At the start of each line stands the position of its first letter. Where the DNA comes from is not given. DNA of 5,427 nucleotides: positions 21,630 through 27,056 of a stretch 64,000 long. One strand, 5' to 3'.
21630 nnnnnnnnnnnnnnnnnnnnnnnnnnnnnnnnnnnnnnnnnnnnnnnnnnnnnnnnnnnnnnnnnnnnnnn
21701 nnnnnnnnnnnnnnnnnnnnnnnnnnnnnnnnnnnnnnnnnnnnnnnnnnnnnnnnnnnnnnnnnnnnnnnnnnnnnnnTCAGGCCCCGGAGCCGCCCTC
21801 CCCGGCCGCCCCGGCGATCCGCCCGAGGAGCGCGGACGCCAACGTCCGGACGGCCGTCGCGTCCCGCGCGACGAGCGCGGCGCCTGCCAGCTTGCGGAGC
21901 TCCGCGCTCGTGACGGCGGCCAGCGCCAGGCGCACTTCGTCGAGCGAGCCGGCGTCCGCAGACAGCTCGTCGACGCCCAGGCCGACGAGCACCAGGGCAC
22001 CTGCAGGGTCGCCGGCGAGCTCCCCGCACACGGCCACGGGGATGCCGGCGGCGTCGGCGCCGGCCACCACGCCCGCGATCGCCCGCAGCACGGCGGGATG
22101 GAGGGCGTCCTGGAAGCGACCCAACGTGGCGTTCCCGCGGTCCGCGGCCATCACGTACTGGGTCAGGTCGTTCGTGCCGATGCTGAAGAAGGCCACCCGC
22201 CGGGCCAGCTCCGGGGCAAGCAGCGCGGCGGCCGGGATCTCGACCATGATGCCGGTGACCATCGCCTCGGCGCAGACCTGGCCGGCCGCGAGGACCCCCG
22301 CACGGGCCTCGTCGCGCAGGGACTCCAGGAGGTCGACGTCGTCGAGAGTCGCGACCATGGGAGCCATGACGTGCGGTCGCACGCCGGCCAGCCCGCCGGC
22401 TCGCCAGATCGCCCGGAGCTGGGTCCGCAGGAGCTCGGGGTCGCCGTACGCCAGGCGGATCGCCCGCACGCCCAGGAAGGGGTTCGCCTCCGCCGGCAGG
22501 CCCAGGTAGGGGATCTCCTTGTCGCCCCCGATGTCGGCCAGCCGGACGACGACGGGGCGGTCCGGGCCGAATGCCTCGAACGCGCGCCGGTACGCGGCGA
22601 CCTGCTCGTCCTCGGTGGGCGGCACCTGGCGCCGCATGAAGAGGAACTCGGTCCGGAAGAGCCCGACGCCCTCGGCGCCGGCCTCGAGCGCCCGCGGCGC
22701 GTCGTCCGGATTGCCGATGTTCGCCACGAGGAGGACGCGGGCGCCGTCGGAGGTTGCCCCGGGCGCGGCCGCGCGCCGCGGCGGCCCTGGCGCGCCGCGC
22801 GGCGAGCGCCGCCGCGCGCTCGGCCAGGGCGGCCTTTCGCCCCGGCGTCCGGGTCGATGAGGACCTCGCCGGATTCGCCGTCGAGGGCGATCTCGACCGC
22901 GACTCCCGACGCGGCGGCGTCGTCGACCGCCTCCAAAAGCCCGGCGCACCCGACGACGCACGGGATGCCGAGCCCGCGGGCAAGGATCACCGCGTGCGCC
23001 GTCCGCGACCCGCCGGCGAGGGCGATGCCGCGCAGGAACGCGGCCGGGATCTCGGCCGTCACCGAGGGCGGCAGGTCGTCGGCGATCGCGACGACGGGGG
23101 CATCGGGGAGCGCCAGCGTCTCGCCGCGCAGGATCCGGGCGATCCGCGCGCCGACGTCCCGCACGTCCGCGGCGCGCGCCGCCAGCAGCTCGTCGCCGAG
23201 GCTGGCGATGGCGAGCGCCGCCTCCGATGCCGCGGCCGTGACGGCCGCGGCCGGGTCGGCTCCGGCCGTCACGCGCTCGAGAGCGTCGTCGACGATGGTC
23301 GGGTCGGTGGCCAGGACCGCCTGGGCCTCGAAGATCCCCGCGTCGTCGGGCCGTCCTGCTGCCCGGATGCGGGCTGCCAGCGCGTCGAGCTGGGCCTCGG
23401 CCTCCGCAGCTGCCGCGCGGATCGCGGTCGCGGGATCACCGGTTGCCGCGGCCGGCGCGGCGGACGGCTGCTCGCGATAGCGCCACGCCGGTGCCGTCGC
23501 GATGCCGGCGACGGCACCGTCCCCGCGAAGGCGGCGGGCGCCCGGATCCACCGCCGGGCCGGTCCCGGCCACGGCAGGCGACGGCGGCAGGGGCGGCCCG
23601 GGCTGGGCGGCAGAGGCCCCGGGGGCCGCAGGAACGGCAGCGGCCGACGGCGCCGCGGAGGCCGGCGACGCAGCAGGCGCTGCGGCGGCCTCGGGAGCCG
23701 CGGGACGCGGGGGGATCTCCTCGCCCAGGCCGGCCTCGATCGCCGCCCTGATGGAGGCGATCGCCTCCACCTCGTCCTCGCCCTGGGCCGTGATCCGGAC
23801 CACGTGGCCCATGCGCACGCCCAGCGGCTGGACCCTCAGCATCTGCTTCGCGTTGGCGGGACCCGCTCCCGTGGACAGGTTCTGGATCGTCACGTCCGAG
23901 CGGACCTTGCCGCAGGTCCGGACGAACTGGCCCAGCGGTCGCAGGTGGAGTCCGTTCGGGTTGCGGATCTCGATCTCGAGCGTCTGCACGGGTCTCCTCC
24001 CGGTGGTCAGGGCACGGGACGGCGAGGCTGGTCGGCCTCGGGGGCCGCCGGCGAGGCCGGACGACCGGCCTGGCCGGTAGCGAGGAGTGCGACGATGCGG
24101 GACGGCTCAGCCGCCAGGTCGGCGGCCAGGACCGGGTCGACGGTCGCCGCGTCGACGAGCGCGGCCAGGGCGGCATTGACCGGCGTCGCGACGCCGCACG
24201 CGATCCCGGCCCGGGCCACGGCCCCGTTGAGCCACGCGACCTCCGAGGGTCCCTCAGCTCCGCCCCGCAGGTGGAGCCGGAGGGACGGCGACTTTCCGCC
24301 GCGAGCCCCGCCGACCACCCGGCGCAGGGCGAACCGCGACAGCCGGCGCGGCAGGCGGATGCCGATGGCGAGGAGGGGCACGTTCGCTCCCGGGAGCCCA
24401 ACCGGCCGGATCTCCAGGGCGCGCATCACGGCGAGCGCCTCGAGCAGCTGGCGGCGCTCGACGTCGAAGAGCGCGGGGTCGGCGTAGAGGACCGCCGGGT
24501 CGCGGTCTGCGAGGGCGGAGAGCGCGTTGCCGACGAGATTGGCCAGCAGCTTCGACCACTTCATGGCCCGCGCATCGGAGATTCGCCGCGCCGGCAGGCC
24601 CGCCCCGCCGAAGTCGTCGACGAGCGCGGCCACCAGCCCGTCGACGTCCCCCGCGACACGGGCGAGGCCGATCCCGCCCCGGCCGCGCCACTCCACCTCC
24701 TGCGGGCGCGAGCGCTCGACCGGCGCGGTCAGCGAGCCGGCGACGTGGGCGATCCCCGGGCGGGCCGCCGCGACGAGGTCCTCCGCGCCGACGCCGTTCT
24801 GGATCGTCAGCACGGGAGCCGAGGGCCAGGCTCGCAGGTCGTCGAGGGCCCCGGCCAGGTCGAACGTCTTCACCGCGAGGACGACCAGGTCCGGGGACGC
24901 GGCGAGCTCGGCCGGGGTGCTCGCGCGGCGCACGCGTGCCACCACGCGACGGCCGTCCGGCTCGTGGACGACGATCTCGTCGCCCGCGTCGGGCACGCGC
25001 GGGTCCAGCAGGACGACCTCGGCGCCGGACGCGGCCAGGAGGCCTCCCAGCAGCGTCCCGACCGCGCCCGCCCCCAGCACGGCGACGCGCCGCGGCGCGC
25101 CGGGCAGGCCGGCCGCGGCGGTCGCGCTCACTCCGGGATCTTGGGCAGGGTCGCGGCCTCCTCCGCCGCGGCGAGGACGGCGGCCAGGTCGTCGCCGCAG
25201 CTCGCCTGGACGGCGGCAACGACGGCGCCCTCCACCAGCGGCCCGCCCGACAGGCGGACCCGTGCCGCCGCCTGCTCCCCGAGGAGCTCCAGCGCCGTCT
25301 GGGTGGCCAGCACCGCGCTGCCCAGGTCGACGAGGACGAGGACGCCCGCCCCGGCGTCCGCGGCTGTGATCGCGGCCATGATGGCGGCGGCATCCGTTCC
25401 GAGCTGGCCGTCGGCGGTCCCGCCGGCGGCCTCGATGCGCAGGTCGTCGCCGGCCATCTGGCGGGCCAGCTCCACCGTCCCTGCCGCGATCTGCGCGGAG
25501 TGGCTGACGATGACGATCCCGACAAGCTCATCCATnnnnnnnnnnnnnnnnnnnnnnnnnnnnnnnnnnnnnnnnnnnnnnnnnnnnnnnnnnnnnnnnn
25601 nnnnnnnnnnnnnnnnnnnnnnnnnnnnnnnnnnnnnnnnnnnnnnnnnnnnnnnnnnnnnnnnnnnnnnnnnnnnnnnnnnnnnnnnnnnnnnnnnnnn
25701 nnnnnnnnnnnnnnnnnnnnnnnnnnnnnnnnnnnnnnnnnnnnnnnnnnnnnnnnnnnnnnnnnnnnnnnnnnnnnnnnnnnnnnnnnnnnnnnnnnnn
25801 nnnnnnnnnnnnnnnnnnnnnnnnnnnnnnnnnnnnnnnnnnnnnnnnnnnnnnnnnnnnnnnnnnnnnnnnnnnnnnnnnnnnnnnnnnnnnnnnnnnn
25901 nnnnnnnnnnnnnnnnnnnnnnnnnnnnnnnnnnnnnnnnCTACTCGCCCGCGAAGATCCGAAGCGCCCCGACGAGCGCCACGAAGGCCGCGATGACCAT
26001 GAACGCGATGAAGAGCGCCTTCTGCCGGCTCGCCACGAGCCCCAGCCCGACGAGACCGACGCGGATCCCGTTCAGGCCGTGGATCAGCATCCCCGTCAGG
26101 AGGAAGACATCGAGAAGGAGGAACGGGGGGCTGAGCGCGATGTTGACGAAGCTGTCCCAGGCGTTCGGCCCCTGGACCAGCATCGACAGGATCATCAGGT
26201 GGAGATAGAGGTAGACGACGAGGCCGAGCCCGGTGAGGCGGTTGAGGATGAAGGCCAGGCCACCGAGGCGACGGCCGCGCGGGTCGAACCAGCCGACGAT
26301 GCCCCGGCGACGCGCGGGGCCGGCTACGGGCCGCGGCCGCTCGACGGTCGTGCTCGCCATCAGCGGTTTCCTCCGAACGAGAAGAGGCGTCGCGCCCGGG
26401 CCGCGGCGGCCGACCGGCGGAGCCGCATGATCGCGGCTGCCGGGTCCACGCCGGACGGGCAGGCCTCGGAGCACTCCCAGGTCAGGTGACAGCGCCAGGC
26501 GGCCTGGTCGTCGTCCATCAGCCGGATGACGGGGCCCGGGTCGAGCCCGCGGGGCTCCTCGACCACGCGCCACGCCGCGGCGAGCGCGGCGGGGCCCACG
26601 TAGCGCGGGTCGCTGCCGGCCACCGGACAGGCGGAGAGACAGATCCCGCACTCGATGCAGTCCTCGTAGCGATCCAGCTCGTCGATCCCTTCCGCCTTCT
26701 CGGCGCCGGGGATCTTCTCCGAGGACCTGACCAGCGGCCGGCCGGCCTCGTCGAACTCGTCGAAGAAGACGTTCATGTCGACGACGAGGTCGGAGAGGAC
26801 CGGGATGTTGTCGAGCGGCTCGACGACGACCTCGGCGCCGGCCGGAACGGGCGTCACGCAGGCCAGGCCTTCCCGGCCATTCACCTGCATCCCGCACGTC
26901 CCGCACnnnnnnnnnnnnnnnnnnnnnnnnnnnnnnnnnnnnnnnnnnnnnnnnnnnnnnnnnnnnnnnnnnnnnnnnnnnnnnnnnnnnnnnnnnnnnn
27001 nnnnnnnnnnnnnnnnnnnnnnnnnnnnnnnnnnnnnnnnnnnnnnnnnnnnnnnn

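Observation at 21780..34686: Oversized glycerol/DHA catabolic supercluster with three dhaL, two dhaM(EIIA-only) and a single dhaK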

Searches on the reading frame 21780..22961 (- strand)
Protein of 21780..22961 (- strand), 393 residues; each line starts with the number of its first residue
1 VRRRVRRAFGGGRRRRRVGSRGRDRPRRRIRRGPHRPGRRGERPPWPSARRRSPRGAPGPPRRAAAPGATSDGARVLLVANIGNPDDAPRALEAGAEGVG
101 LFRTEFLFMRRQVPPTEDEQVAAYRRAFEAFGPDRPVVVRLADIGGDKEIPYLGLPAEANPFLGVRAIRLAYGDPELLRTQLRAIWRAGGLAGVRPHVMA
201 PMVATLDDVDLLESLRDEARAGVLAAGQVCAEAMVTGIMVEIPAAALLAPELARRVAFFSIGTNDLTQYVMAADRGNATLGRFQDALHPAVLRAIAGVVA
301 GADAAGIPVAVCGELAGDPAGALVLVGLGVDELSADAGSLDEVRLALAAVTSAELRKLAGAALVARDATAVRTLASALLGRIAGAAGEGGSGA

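Call 7: search_protein_families(library=pfam, proteins=[window:21780-22961:-])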
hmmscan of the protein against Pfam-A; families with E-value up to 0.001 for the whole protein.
window:21780-22961:- (393 aa): 1 family
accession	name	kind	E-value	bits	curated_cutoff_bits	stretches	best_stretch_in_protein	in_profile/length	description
PF02896.24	PEP-utilizers_C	-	1.1e-96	323.9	22.8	1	66-350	10-291/293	PEP-utilising enzyme, PEP-binding domain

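Call 9: search_protein_families(library=ncbifam, proteins=[window:21780-22961:-])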
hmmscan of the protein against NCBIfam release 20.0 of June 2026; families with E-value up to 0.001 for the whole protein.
window:21780-22961:- (393 aa): 6 families
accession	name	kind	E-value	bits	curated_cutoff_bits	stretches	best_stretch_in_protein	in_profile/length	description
TIGR01417.1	PTS_I_fam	equivalog_domain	7.2e-101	338.3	341.7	1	67-374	259-563/565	phosphoenolpyruvate--protein phosphotransferase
NF008382.0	PRK11177.1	equivalog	2.9e-83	280.4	824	1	67-374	260-564/575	phosphoenolpyruvate-protein phosphotransferase PtsI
NF008283.0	PRK11061.1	equivalog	1.5e-76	258.3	583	1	66-379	425-735/748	phosphoenolpyruvate--protein phosphotransferase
NF005057.0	PRK06464.1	equivalog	6.7e-38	130.3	598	2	130-353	567-791/798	phosphoenolpyruvate synthase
TIGR01418.1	PEP_synth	equivalog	1.1e-34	119.9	739.75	1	129-350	560-782/784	pyruvate, water dikinase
TIGR01828.1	pyru_phos_dikin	equivalog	2.8e-27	95.1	843.45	1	157-279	651-777/865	pyruvate, phosphate dikinase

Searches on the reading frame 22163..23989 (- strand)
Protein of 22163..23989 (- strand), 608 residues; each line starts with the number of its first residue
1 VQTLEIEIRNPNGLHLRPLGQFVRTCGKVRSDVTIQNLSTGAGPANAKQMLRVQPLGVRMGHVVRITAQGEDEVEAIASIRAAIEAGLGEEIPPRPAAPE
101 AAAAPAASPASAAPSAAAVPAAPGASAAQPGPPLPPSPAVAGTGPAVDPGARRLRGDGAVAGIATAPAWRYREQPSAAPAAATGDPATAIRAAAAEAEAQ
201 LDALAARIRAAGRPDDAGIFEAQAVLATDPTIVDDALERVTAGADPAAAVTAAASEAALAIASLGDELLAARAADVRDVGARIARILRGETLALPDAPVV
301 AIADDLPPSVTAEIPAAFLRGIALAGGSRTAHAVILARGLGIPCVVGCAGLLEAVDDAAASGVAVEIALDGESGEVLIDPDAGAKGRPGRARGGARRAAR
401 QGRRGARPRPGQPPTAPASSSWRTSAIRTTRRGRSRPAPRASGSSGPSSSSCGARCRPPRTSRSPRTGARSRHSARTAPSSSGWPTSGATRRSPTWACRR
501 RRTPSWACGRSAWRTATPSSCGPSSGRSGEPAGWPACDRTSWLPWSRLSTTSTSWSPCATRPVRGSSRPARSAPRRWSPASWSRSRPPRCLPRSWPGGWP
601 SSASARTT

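Call 7: search_protein_families(library=pfam, proteins=[window:22163-23989:-])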
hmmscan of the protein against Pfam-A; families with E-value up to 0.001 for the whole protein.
window:22163-23989:- (608 aa): 3 families
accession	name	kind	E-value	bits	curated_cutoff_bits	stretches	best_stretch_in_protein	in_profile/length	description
PF00381.24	PTS-HPr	-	1.3e-19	70.5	23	1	5-85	4-80/81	PTS HPr component phosphorylation site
PF00391.29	PEP-utilizers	-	4e-14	52.4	23.1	1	297-374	3-72/72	PEP-utilising enzyme, mobile domain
PF05524.18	PEP-utilisers_N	-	2.4e-12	47.5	24.4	1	155-272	1-121/121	PEP-utilising enzyme, N-terminal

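Call 9: search_protein_families(library=ncbifam, proteins=[window:22163-23989:-])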
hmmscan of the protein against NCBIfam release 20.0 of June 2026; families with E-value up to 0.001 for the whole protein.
window:22163-23989:- (608 aa): 16 families
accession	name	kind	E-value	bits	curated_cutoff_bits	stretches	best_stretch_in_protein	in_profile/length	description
NF008478.1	PRK11377.1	equivalog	3.9e-31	108.6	520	2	167-358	261-458/473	dihydroxyacetone kinase phosphoryl donor subunit DhaM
TIGR01417.1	PTS_I_fam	equivalog_domain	2e-26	92.6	341.7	1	156-382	3-232/565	phosphoenolpyruvate--protein phosphotransferase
NF008283.0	PRK11061.1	equivalog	2.1e-21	75.9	583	1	153-381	170-398/748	phosphoenolpyruvate--protein phosphotransferase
NF008319.0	PRK11109.1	equivalog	7.5e-20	71.5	302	1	5-91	289-375/376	fused PTS fructose transporter subunit IIA/HPr protein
NF008382.0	PRK11177.1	equivalog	4.9e-19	68.4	824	1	192-358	45-215/575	phosphoenolpyruvate-protein phosphotransferase PtsI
NF010351.0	PRK13779.1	equivalog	4.3e-18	65.4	766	1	7-101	296-391/503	bifunctional PTS system fructose-specific transporter subunit IIA/HPr protein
TIGR01003.1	PTS_HPr_family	subfamily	1e-15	57.5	47.9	1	1-85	1-82/82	HPr family phosphocarrier protein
NF008104.0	PRK10850.1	equivalog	6.9e-14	51.7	153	1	3-78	3-75/85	phosphocarrier protein Hpr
NF041319.1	PTS-HPr_Halo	equivalog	4.2e-13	49.6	140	1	6-81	5-80/87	phosphocarrier protein HPr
NF010352.0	PRK13780.1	equivalog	2.1e-09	37.1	110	1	5-85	5-82/88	phosphocarrier protein HPr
NF010354.0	PRK13782.1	equivalog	7.3e-08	32.3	123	1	5-84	5-81/85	HPr family phosphocarrier protein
NF005057.0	PRK06464.1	equivalog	2.4e-06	25.9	598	1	326-377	413-461/798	phosphoenolpyruvate synthase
NF008146.0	PRK10897.1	equivalog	3.1e-05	24.2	119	1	5-91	6-90/90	PTS phosphocarrier protein NPr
TIGR01418.1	PEP_synth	equivalog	7.6e-05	21.2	739.75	1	326-363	409-446/784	pyruvate, water dikinase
NF004881.0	PRK06241.2-2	equivalog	7.9e-05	21.1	883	1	320-381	837-892/898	phosphoenolpyruvate synthase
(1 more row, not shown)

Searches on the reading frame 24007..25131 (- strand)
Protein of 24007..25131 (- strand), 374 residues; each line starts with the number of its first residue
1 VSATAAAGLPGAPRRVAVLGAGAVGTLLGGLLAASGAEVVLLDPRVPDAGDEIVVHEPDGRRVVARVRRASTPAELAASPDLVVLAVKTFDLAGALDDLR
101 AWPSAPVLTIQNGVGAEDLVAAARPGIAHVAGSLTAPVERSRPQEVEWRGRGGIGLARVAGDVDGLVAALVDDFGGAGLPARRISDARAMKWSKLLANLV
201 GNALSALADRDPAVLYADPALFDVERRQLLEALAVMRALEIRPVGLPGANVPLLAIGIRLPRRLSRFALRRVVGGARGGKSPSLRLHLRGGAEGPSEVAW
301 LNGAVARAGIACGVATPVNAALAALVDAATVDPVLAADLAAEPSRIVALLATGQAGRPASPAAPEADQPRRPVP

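Call 7: search_protein_families(library=pfam, proteins=[window:24007-25131:-])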
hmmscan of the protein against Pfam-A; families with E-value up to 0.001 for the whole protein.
window:24007-25131:- (374 aa): 3 families
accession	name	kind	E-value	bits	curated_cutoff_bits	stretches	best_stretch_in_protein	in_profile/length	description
PF02558.23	ApbA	-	7.7e-20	71.5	22.2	1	16-157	1-146/150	Ketopantoate reductase PanE/ApbA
PF08546.17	ApbA_C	-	2.9e-14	53.9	22.7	1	187-328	2-123/125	Ketopantoate reductase PanE/ApbA C terminal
PF03807.23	F420_oxidored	-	1.1e-05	26.4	21.6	1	15-112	1-93/94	NADP oxidoreductase coenzyme F420-dependent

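Call 9: search_protein_families(library=ncbifam, proteins=[window:24007-25131:-])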
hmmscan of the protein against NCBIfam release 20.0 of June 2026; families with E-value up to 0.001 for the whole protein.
window:24007-25131:- (374 aa): 15 families
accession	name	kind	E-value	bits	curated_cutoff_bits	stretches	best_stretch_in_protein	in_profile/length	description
TIGR00745.1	apbA_panE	subfamily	4.6e-42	144.3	141.35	1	15-329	1-301/305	2-dehydropantoate 2-reductase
NF005091.0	PRK06522.2-2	equivalog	1.7e-36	125.9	252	2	15-241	3-228/302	2-dehydropantoate 2-reductase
NF006083.0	PRK08229.1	equivalog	3.1e-32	111.9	371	1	14-333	3-320/341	2-dehydropantoate 2-reductase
NF005092.1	PRK06522.2-3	equivalog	1.7e-21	76.7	500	1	15-225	2-211/296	2-dehydropantoate 2-reductase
NF004887.0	PRK06249.1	equivalog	1.8e-19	70.1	360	1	13-223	5-225/316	putative 2-dehydropantoate 2-reductase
NF005089.0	PRK06522.1-4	subfamily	6.1e-16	58.7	223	2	15-114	2-104/326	2-dehydropantoate 2-reductase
NF009541.0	PRK12921.1-1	equivalog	4.9e-15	55.6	338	1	14-238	6-221/297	oxidoreductase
NF005088.0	PRK06522.1-2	subfamily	1.8e-14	53.6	371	1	15-211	2-202/308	2-dehydropantoate 2-reductase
NF005093.0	PRK06522.2-4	equivalog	2.1e-13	50.3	308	1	15-208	5-199/304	2-dehydropantoate 2-reductase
NF004311.0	PRK05708.1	equivalog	5e-13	48.6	378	1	16-209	5-199/305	putative 2-dehydropantoate 2-reductase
NF005087.0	PRK06522.1-1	equivalog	2e-09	37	351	1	16-208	3-190/296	2-dehydropantoate 2-reductase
NF005094.0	PRK06522.2-5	equivalog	8e-09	35.2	382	1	15-134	2-123/307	2-dehydropantoate 2-reductase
NF009543.0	PRK12921.1-5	equivalog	1e-07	31.5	339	0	278-329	253-302/305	oxidoreductase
NF000942.0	PRK00094.1-4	subfamily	0.00042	19.6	257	1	14-113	3-108/334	NAD(P)H-dependent glycerol-3-phosphate dehydrogenase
NF009542.0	PRK12921.1-4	equivalog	0.00091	18.6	288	0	15-115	3-99/286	oxidoreductase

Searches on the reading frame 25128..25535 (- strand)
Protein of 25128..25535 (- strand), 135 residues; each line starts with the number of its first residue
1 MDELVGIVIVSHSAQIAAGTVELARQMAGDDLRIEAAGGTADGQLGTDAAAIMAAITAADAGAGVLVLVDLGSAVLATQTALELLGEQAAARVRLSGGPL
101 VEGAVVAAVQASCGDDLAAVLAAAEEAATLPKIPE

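Call 7: search_protein_families(library=pfam, proteins=[window:25128-25535:-])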
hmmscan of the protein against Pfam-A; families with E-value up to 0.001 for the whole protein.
window:25128-25535:- (135 aa): 1 family
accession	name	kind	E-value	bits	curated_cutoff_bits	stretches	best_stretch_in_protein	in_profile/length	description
PF03610.21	EIIA-man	-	8.7e-31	106.9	21.4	1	6-120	1-115/116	PTS system fructose IIA component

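Call 9: search_protein_families(library=ncbifam, proteins=[window:25128-25535:-])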
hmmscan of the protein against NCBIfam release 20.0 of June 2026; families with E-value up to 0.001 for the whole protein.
window:25128-25535:- (135 aa): 2 families
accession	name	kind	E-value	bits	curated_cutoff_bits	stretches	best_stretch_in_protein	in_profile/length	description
TIGR02364.1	dha_pts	equivalog_domain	2.1e-39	134.7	98.25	1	5-127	1-124/125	dihydroxyacetone kinase phosphoryl donor subunit DhaM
NF008478.1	PRK11377.1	equivalog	2.2e-29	102.8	520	1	5-128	2-128/473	dihydroxyacetone kinase phosphoryl donor subunit DhaM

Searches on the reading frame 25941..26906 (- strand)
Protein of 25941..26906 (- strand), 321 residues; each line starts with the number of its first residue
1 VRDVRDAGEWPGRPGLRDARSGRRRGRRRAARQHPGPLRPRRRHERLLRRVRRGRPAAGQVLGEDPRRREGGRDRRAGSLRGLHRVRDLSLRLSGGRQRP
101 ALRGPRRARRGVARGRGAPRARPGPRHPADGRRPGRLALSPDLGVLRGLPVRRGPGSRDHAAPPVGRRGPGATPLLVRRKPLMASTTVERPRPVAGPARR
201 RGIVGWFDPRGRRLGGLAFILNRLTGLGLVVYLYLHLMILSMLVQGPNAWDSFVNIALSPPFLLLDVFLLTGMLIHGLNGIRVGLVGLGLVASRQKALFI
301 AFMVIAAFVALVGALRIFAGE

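Call 6: search_protein_families(library=pfam, proteins=[window:25941-26906:-])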
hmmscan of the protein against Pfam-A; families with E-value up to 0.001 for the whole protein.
window:25941-26906:- (321 aa): 2 families
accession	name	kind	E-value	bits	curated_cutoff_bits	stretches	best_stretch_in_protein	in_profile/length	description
PF01127.27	Sdh_cyt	-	2.4e-11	44.2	25.8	1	213-310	17-121/122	Succinate dehydrogenase/Fumarate reductase transmembrane subunit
PF02300.22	Fumarate_red_C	-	1.6e-05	25.4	24.2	1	218-277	23-82/127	Fumarate reductase subunit C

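Call 8: search_protein_families(library=ncbifam, proteins=[window:25941-26906:-])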
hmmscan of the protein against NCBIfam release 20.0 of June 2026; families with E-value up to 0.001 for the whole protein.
window:25941-26906:- (321 aa): 1 family
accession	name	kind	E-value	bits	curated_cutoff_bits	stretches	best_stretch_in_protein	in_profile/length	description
TIGR02970.1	succ_dehyd_cytB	equivalog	2.6e-11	43.8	52.3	1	214-312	16-114/120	succinate dehydrogenase, cytochrome b556 subunit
